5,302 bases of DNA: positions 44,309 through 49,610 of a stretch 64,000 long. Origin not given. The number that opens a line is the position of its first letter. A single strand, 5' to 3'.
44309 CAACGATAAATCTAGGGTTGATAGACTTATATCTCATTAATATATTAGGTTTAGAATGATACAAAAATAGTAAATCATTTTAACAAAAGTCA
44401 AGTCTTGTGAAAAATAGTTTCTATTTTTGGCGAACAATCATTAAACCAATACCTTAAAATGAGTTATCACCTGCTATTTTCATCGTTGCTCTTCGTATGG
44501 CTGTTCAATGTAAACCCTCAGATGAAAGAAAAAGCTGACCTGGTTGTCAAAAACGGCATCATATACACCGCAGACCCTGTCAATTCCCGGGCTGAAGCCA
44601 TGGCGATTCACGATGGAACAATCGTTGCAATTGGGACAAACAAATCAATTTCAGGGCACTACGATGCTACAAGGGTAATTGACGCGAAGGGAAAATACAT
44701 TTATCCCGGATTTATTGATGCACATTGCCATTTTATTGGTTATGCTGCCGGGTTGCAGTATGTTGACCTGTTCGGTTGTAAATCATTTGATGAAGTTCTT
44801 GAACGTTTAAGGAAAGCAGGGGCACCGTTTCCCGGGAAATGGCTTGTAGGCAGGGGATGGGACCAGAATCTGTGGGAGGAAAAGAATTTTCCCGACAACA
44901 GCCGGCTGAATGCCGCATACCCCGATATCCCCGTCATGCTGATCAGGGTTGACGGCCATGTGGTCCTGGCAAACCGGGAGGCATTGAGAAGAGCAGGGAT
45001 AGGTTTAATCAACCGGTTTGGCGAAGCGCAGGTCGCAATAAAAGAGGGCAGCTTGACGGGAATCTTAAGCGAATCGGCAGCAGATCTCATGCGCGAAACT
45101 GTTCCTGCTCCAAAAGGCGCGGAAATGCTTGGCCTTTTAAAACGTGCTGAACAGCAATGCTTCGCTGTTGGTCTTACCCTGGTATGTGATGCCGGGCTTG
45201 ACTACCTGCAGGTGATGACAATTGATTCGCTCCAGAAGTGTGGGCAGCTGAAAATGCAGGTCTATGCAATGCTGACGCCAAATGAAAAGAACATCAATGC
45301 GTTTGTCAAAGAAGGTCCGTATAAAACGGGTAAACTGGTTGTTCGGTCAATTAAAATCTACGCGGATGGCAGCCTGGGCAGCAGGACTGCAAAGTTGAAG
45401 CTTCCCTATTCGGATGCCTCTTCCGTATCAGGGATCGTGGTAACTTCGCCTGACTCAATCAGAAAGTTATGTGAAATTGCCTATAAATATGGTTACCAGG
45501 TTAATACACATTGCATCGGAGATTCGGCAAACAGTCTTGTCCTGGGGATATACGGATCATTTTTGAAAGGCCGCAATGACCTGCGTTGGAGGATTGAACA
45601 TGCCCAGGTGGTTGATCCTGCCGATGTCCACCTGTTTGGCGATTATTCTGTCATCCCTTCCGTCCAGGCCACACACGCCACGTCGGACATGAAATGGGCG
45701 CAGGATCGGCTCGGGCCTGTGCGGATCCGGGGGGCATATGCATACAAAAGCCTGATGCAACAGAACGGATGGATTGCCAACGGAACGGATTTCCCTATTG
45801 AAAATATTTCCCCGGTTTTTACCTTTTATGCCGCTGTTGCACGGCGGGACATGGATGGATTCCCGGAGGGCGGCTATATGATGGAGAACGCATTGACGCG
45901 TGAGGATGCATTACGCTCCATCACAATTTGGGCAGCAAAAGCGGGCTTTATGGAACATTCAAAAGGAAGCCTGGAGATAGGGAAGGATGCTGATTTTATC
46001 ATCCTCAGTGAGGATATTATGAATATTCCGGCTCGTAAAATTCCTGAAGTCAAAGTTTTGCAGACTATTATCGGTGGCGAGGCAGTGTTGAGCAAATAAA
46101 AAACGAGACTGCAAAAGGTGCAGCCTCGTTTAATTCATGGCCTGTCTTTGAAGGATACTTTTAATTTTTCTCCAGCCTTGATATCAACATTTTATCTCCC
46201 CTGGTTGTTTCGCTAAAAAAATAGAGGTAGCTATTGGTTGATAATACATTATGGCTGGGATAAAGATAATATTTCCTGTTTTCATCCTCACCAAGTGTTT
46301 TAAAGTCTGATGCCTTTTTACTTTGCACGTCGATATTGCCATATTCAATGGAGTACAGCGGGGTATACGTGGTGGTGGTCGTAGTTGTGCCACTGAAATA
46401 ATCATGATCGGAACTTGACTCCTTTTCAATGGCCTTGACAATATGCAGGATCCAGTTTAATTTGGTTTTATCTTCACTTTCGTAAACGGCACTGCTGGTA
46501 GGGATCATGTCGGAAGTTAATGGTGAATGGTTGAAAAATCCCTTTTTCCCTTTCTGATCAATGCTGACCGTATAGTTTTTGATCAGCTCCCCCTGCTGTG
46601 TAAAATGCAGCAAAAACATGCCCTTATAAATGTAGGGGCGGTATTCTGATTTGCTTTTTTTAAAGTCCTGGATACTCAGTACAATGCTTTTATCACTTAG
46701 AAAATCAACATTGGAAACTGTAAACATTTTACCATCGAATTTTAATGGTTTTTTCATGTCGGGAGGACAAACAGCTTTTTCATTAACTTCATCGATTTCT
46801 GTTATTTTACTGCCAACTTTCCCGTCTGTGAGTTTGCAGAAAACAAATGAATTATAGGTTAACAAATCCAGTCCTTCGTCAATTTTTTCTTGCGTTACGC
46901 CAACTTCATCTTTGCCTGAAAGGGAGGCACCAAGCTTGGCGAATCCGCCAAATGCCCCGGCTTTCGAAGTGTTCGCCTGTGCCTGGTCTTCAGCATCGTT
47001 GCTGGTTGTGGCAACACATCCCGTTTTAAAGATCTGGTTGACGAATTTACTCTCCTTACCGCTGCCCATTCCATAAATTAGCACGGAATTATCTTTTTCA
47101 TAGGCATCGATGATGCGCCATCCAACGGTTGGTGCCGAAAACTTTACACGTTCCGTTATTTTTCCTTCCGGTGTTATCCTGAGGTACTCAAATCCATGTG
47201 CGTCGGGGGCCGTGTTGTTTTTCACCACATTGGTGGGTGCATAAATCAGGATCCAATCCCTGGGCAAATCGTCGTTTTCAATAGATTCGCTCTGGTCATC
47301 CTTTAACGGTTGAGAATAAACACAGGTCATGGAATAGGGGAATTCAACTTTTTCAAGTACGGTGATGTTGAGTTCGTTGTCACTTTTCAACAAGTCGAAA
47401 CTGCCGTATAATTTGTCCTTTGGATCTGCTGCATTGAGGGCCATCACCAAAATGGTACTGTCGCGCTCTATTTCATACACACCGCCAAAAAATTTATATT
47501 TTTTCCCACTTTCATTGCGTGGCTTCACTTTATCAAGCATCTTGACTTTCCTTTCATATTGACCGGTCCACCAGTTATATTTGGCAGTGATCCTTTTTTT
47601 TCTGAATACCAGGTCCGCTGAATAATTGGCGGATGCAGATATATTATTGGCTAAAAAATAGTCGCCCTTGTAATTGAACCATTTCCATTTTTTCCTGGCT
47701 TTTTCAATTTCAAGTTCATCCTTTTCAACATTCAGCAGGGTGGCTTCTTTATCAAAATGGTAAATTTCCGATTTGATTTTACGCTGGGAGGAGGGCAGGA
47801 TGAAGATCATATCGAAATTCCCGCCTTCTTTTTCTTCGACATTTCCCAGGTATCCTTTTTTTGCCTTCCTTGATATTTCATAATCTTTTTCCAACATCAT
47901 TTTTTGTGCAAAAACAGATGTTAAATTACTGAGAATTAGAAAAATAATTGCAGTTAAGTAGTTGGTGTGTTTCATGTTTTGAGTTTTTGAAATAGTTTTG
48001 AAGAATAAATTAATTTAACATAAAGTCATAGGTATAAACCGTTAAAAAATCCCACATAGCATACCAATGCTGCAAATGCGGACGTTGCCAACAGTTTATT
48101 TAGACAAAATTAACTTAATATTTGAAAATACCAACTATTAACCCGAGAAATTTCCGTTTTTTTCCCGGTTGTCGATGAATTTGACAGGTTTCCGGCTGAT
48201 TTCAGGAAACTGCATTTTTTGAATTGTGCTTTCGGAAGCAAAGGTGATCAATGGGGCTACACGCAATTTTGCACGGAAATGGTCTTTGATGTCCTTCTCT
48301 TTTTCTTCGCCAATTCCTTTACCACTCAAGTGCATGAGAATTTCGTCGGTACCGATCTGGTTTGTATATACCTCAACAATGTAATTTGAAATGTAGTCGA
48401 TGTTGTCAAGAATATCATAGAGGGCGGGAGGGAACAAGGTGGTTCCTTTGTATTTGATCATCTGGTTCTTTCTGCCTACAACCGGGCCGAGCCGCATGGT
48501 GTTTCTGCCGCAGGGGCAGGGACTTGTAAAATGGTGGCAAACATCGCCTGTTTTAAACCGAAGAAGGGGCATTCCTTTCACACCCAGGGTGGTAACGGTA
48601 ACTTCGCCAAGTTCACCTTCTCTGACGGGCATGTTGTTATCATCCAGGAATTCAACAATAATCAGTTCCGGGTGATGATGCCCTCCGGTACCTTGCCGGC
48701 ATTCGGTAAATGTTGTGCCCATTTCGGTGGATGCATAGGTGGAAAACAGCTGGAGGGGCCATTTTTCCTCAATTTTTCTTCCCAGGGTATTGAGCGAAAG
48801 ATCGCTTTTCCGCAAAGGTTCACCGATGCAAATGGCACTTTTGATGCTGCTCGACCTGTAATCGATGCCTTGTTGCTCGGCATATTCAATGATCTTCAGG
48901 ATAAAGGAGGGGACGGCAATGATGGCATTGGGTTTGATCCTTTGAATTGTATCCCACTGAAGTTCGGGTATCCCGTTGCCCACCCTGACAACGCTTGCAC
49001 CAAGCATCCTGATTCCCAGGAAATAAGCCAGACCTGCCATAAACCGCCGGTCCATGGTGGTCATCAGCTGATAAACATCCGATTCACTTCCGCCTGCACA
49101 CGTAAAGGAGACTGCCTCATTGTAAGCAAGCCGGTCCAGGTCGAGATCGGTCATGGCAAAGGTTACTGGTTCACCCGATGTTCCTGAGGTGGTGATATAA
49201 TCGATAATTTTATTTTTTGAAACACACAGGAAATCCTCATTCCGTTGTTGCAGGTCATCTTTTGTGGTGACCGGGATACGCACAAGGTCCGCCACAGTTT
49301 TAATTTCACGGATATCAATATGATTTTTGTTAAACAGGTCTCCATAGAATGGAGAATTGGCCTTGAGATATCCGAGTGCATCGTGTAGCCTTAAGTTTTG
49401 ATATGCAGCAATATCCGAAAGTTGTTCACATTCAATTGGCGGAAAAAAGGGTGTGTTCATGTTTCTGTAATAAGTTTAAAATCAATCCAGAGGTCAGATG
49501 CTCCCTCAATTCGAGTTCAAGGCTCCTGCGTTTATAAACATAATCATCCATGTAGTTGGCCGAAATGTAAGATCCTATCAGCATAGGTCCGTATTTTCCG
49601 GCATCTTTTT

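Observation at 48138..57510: Unclassified biosynthetic-looking gene cluster: hot-dog dehydratase, HADH-like, CxxCH protein, GT2-DUF2062, B12-radical SAM, two unknowns, O-MT remnant, PaaK-like ligase, with no KS or ACP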

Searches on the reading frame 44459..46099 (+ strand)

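Call 8: search_protein_families(library=ncbifam, proteins=[window:44459-46099:+], max_evalue=0.001)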
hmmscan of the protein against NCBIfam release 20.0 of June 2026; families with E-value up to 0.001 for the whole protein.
window:44459-46099:+ (546 aa): 57 families (the best 25 are shown)
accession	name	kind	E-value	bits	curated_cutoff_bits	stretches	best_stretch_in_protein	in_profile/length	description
TIGR01224.1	hutI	equivalog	1.3e-15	57.2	298.15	2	46-93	4-50/377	imidazolonepropionase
NF006056.0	PRK08204.1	subfamily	2.1e-14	53.2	391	2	27-92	4-67/449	hypothetical protein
NF005540.0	PRK07203.1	equivalog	8.4e-12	44.5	444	1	28-117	2-93/444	putative aminohydrolase SsnA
TIGR02033.1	D-hydantoinase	equivalog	1.6e-11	43.8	393.25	1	29-105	2-73/454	dihydropyrimidinase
TIGR03178.1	allantoinase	equivalog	1.9e-11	43.5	357.85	1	27-92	1-60/441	allantoinase AllB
NF006689.0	PRK09237.1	equivalog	2.4e-11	42.9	371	1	26-96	3-70/383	amidohydrolase/deacetylase family metallohydrolase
NF006679.0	PRK09228.1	subfamily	3.5e-11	42.5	351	1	46-92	32-79/433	guanine deaminase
NF004839.0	PRK06189.1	equivalog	5.3e-11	41.8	631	1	26-92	3-63/451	allantoinase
NF006549.0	PRK09045.1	equivalog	6.1e-11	41.6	540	1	21-91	3-75/444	TRZ/ATZ family hydrolase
TIGR03314.1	Se_ssnA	subfamily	6.3e-11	41.8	455.5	1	28-117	1-92/441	putative selenium metabolism protein SsnA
TIGR02967.1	guan_deamin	equivalog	1.1e-10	41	375.4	1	46-92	7-54/401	guanine deaminase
NF009941.0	PRK13404.1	subfamily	1.2e-10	40.7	647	1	25-105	3-77/478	dihydropyrimidinase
NF051886.1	XaaProDiPepCaul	equivalog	3.5e-10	39.5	500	1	46-98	19-70/398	Xaa-Pro dipeptidase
NF011990.0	PRK15446.2-6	subfamily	3.7e-10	39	233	1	29-91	4-65/390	alpha-D-ribose 1-methylphosphonate 5-triphosphate diphosphatase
NF006560.0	PRK09061.1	subfamily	9.2e-10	37.4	340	1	16-91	16-86/517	amidohydrolase family protein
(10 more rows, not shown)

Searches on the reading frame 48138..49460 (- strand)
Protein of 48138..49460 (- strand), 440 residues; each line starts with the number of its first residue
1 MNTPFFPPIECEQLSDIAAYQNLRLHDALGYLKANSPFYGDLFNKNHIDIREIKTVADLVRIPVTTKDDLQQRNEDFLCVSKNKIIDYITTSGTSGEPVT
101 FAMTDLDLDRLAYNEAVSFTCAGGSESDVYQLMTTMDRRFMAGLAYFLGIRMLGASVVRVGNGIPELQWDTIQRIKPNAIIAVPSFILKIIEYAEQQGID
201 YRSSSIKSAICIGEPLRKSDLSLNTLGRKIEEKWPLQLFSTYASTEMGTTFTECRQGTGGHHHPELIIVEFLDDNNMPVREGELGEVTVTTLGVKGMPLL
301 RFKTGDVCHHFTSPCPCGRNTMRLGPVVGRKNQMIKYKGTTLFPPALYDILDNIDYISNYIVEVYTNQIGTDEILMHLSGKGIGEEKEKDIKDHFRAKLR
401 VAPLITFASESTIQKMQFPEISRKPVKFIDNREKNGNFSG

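Call 4: search_protein_families(library=pfam, proteins=[window:48138-49460:-], max_evalue=0.01)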
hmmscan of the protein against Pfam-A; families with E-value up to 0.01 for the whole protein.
window:48138-49460:- (440 aa): 2 families
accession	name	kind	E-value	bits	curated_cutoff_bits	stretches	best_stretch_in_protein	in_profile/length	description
PF00501.34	AMP-binding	-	1.2e-13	51.1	29.9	1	76-291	155-376/384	AMP-binding enzyme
PF04443.18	LuxE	-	0.0071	15.7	24.9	0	42-134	59-149/391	Acyl-protein synthetase, LuxE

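Call 5: search_protein_families(library=ncbifam, proteins=[window:48138-49460:-], max_evalue=0.01)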
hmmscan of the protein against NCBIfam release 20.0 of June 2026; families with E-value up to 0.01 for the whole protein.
window:48138-49460:- (440 aa): 11 families
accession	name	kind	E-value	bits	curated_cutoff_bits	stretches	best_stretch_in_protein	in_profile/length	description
NF053551.1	FlxY_rubin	equivalog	1e-213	709.7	520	1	10-432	2-424/424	flexirubin biosynthesis putative acyl-CoA ligase FlxY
NF045666.1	DVU1553_fam_AMP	equivalog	1.2e-50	172.5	300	1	14-330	20-330/331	DVU_1553 family AMP-dependent CoA ligase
NF041878.1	paak_haloarch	equivalog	2.2e-50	171.5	700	1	9-401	5-395/427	phenylacetate--CoA ligase PaaK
TIGR02155.1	PA_CoA_ligase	equivalog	1.4e-43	149.1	646.3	1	14-379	5-365/422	phenylacetate--CoA ligase PaaK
TIGR03335.1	F390_ftsA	equivalog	2.4e-29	102.3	458.7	1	7-324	4-323/445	coenzyme F390 synthetase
NF041217.1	BagE_FevW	exception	9.1e-13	47.9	800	1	14-334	10-314/424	bagremycin/ferroverdin synthetase BagE/FevW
TIGR02304.1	aden_form_hyp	equivalog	4.4e-10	39.1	251.9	1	170-381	181-378/430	F390 synthetase-related protein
NF004837.0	PRK06187.1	subfamily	3.2e-08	32.3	476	1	71-253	158-329/531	long-chain-fatty-acid--CoA ligase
NF009071.0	PRK12406.1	subfamily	3.7e-07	28.9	701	1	84-292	154-359/510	acyl-CoA synthetase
TIGR01733.1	AA-adenyl-dom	subfamily_domain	1.3e-05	24.2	317.4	1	71-293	111-328/409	amino acid adenylation domain-containing protein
NF005676.0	PRK07470.1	equivalog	0.0018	17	774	1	78-291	171-386/544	acyl-CoA synthetase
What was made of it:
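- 48138..49460 (-): FlxY-type aryl-acid (4-coumarate)-CoA ligase, 440 aa, intact. NCBIfam NF053551 FlxY_rubin equivalog, 709.7 bits (cutoff 520), E 1e-213, full-length alignment (call 5).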

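Call 21: find_encoding_contigs(protein=window:48138-49460:-, flank=10000, max_places=6)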
Protein window:48138-49460:- (440 aa): 1 contig read that carries it; 1 place shown.
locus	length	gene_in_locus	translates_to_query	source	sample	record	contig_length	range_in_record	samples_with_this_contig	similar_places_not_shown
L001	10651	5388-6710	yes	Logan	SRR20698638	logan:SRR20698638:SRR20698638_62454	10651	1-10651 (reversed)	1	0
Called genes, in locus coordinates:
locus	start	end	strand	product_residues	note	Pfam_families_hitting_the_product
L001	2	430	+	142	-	?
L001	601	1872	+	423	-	PF02310:B12-binding, PF04055:Radical_SAM (faint)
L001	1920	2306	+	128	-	-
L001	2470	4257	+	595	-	-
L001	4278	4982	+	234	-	PF08100:Dimerisation, PF01022:HTH_5 (weak), PF01978:TrmB (weak), PF00891:Methyltransf_2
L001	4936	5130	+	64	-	-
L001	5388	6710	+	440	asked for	PF00501:AMP-binding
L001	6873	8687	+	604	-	-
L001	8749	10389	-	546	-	PF07969:Amidohydro_3, PF01979:Amidohydro_1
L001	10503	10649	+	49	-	?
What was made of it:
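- The same layout appears on a separate assembly (call 21).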
